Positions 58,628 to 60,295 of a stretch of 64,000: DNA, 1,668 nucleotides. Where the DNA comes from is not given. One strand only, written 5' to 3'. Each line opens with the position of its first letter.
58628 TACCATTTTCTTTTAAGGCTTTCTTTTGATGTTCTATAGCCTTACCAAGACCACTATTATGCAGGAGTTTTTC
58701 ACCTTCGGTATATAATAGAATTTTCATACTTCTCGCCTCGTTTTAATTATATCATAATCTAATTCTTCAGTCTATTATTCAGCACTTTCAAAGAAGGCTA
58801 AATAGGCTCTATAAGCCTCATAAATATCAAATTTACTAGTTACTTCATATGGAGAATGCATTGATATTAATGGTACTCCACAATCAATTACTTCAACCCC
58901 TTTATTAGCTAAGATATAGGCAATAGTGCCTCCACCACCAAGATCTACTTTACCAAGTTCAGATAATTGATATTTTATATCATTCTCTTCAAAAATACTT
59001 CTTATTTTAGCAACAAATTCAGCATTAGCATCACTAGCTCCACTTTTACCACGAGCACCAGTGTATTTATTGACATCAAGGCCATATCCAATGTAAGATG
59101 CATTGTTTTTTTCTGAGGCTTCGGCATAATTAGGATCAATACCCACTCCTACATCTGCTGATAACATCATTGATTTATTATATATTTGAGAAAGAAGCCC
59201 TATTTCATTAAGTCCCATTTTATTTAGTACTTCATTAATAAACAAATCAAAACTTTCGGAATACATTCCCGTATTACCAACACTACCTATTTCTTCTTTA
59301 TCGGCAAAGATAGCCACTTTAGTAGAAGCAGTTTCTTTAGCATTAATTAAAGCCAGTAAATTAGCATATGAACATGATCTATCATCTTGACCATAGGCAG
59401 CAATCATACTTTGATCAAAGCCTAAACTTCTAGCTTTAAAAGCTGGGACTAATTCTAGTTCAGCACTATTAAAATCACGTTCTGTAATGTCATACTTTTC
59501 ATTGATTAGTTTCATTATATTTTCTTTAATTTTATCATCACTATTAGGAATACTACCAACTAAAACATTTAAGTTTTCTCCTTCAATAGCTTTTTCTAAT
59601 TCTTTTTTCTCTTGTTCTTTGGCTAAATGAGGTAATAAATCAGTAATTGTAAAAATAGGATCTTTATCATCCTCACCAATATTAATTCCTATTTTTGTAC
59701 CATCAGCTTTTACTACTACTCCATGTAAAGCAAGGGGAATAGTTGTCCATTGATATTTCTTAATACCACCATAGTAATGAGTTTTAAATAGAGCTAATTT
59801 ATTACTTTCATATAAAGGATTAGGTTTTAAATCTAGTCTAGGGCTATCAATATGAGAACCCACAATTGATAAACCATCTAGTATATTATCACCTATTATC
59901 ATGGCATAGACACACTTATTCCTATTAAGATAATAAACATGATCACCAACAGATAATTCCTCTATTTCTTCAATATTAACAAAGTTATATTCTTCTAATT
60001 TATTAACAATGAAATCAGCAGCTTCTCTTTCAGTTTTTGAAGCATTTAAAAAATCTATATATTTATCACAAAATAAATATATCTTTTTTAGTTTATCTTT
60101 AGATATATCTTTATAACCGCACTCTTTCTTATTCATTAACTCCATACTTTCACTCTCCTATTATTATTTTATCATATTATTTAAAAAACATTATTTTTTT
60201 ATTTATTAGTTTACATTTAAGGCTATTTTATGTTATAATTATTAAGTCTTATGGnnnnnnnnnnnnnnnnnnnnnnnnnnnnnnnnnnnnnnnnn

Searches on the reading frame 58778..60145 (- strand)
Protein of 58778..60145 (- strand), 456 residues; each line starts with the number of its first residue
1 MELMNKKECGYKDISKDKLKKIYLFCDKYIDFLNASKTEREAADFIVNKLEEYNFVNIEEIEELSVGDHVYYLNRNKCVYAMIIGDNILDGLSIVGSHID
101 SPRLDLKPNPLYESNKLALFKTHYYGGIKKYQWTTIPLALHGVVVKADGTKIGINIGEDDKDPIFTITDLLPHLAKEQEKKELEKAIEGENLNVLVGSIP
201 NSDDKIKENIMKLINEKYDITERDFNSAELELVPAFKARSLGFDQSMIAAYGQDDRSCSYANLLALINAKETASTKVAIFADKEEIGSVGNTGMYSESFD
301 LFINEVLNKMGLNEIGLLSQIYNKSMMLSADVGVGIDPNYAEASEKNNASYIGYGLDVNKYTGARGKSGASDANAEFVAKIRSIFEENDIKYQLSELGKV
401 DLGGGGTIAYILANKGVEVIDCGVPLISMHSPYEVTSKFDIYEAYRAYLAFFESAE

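Call 62: find_encoding_contigs(protein=window:58778-60145:-, flank=10000, max_places=1)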
Protein window:58778-60145:- (456 aa): 6 contigs read that carry it; 1 place shown.
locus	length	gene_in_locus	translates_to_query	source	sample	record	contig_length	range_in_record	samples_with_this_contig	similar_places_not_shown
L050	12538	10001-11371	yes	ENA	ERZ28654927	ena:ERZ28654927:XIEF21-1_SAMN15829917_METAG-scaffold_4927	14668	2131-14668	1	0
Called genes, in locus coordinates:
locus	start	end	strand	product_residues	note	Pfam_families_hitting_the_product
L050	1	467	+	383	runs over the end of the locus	PF08529:NusA_N, PF00575:S1 (faint), PF13184:KH_NusA_1st, PF26594:KH_NusA_2nd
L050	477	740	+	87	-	PF04296:YlxR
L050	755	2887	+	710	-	PF04760:IF2_N, PF00009:GTP_EFTU, PF00025:Arf (weak), PF01926:MMR_HSR1, PF02421:FeoB_N (faint), PF22042:EF-G_D2, PF11987:IF-2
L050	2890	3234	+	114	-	PF02033:RBFA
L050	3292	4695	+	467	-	PF03193:RsgA_GTPase (faint), PF05621:TniB (weak), PF13191:AAA_16 (weak), PF00004:AAA, PF07728:AAA_5 (faint)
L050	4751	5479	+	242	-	PF00561:Abhydrolase_1, PF12146:Hydrolase_4, PF12697:Abhydrolase_6, PF20408:Abhydrolase_11 (weak)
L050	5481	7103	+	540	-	PF08245:Mur_ligase_M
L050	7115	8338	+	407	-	-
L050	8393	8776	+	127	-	-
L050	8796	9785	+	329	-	PF01757:Acyl_transf_3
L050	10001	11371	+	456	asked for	PF02127:Peptidase_M18, PF05343:Peptidase_M42 (weak)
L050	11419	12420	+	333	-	PF13439:Glyco_transf_4, PF00534:Glycos_transf_1, PF13692:Glyco_trans_1_4, PF13524:Glyco_trans_1_2 (weak)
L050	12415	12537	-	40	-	?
